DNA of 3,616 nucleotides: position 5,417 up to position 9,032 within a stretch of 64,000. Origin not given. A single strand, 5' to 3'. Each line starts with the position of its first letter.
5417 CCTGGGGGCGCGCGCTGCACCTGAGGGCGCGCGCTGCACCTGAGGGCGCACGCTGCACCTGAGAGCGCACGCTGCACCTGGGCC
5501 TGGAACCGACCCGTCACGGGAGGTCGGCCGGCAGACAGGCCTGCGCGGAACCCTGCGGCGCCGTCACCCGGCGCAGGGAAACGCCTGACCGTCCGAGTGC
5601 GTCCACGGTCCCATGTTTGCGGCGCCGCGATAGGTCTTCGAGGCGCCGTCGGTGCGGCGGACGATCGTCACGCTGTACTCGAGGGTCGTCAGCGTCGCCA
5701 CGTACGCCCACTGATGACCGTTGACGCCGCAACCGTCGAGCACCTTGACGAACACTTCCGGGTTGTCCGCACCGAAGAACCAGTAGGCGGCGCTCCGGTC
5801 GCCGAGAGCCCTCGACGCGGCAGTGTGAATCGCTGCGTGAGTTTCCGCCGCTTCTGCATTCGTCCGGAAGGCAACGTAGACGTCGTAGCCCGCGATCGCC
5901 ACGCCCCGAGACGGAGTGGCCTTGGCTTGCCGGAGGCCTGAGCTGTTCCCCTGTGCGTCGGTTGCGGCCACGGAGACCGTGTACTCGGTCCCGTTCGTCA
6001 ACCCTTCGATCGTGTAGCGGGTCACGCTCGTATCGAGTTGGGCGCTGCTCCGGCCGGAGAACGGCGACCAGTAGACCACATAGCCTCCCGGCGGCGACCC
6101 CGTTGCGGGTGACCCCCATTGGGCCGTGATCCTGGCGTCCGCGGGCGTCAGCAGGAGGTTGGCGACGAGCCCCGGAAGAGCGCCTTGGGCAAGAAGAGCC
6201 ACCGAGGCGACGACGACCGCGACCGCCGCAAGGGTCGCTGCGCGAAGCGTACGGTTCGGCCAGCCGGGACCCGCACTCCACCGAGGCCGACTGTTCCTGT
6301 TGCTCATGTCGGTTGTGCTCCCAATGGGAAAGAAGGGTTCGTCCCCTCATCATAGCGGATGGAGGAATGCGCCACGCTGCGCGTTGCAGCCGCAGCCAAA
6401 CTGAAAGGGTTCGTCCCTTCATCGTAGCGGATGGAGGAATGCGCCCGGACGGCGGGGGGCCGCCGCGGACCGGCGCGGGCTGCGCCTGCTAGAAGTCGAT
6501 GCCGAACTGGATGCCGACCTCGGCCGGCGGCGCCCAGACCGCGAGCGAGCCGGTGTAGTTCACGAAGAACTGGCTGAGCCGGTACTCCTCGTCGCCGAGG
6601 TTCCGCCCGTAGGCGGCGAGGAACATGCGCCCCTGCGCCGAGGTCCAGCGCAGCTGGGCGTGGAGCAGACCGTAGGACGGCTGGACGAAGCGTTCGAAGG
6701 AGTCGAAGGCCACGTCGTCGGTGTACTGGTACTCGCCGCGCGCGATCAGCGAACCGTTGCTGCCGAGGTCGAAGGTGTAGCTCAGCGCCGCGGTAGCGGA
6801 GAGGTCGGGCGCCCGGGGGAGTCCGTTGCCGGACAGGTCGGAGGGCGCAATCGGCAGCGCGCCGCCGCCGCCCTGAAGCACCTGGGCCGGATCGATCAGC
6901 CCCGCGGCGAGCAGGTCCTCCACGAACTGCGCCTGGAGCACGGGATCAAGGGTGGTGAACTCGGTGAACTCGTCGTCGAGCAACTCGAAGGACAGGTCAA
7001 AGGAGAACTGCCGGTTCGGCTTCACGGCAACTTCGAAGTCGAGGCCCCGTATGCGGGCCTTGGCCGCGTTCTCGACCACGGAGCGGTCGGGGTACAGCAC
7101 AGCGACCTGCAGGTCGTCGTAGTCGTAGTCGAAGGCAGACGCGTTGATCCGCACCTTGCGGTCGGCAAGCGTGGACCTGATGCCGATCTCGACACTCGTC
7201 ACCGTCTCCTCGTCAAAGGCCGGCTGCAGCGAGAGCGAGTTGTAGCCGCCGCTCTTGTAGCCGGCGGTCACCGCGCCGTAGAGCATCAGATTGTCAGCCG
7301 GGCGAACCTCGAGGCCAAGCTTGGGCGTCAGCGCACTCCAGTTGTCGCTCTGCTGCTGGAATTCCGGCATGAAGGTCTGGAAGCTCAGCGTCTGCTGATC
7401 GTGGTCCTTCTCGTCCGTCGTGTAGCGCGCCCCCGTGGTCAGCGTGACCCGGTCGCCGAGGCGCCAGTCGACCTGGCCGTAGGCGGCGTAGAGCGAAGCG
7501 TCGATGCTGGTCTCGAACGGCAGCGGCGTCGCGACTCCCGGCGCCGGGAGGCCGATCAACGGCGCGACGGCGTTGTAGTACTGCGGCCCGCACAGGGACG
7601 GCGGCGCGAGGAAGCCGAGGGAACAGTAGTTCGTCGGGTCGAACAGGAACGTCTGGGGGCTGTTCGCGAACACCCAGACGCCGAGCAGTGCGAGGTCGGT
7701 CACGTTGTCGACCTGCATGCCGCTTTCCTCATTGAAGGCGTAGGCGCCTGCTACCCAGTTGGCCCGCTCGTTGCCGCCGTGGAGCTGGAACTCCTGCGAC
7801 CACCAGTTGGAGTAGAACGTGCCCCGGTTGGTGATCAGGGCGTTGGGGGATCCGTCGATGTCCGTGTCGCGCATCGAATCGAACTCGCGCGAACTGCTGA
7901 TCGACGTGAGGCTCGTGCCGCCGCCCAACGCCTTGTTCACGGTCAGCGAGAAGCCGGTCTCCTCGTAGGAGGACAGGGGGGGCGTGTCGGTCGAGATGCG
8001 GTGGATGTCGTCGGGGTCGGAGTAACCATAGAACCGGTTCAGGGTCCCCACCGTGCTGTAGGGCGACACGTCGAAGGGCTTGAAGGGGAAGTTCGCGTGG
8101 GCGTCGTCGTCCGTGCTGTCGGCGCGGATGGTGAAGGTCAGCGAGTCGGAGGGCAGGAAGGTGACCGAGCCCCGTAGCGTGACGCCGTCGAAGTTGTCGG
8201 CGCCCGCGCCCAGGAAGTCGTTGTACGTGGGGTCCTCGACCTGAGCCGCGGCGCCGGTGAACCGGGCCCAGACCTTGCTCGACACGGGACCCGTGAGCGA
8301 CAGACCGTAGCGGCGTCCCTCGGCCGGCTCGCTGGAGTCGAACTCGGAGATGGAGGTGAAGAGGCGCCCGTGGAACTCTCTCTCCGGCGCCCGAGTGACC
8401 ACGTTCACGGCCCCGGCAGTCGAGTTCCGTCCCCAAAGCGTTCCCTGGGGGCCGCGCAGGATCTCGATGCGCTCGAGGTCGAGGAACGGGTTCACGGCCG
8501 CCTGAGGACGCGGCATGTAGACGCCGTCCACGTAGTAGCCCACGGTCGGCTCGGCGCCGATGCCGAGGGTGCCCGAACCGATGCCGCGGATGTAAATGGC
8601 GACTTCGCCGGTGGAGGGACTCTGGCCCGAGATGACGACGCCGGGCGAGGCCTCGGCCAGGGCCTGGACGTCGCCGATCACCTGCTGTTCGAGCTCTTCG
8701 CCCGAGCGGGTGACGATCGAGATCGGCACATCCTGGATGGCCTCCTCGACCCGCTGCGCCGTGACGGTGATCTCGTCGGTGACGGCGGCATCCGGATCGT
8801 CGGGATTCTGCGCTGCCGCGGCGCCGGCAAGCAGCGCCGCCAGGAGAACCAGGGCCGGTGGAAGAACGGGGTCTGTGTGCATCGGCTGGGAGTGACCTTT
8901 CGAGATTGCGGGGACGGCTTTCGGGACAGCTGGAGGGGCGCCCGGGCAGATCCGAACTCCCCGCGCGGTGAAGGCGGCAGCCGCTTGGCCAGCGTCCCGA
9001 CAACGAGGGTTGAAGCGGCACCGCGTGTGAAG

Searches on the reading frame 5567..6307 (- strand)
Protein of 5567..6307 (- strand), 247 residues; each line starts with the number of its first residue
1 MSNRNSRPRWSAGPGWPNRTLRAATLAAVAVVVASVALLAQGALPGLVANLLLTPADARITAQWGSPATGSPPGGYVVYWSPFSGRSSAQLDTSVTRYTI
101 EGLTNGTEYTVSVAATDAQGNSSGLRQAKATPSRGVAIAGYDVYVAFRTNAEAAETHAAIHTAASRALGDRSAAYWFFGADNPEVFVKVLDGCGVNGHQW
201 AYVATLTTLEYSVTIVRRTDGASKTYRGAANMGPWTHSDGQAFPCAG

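Call 3: search_protein_families(library=pfam, proteins=[window:5567-6307:-], max_evalue=1)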
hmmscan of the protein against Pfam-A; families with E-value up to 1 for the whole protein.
window:5567-6307:- (247 aa): 6 families
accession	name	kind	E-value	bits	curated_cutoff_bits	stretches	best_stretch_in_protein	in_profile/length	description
PF00041.27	fn3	-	9.9e-10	38.9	25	1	59-122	15-75/84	Fibronectin type III domain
PF25059.1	FN3_DSCAM-DSCAML_C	-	0.044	14.6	39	1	94-137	43-86/89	DSCAM/DSCAML C-terminal Fn3-like domain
PF09294.16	Interfer-bind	-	0.045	14.5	21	1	77-121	46-90/104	Interferon-alpha/beta receptor, fibronectin type III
PF16656.11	Pur_ac_phosph_N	-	0.058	14.4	30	1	90-118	55-83/93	Purple acid Phosphatase, N-terminal domain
PF24421.1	Ig_J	-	0.13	12.8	29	1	91-121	61-90/104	Tip attachment protein J, Ig-like domain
PF25788.1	Ig_Rha78A_N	-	0.18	12.5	27.4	1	94-125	62-93/105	Rha78A-like, N-terminal immunoglobulin domain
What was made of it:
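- Checked: FN3 is detected weakly in A and B and clearly in C (call 3).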

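Call 4: search_protein_families(library=ncbifam, proteins=[window:5567-6307:-], max_evalue=1)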
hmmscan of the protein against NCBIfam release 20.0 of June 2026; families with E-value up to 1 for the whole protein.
window:5567-6307:- (247 aa): 2 families
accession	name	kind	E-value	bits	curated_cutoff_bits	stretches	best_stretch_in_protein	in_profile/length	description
NF045522.1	MXAN_2561_fam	equivalog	8.5e-06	25.5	150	1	92-134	217-260/304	MXAN_2561 family MXYO-CTERM-anchored protein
NF033510.3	Ca_tandemer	repeat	0.036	14.4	50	1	98-123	72-96/96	Ca2+-stabilized repeat-containing adhesin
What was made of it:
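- There is no Por_Secre_tail or other sorting-signal model hit (calls 3, 4).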

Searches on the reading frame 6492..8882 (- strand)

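Call 20: search_protein_families(library=pfam, proteins=[window:6492-8882:-], max_evalue=0.001)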
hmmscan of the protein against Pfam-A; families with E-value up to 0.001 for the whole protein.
window:6492-8882:- (797 aa): 3 families
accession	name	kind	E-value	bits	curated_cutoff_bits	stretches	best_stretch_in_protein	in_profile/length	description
PF00593.30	TonB_dep_Rec_b-barrel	-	1.3e-37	131.1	27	1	266-762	18-436/436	TonB dependent receptor-like, beta-barrel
PF07715.20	Plug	-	1.8e-16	61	23.9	1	49-158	2-107/107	TonB-dependent Receptor Plug Domain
PF25183.1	OMP_b-brl_4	-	0.00066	18.6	30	0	437-529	340-414/838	Outer membrane beta barrel domain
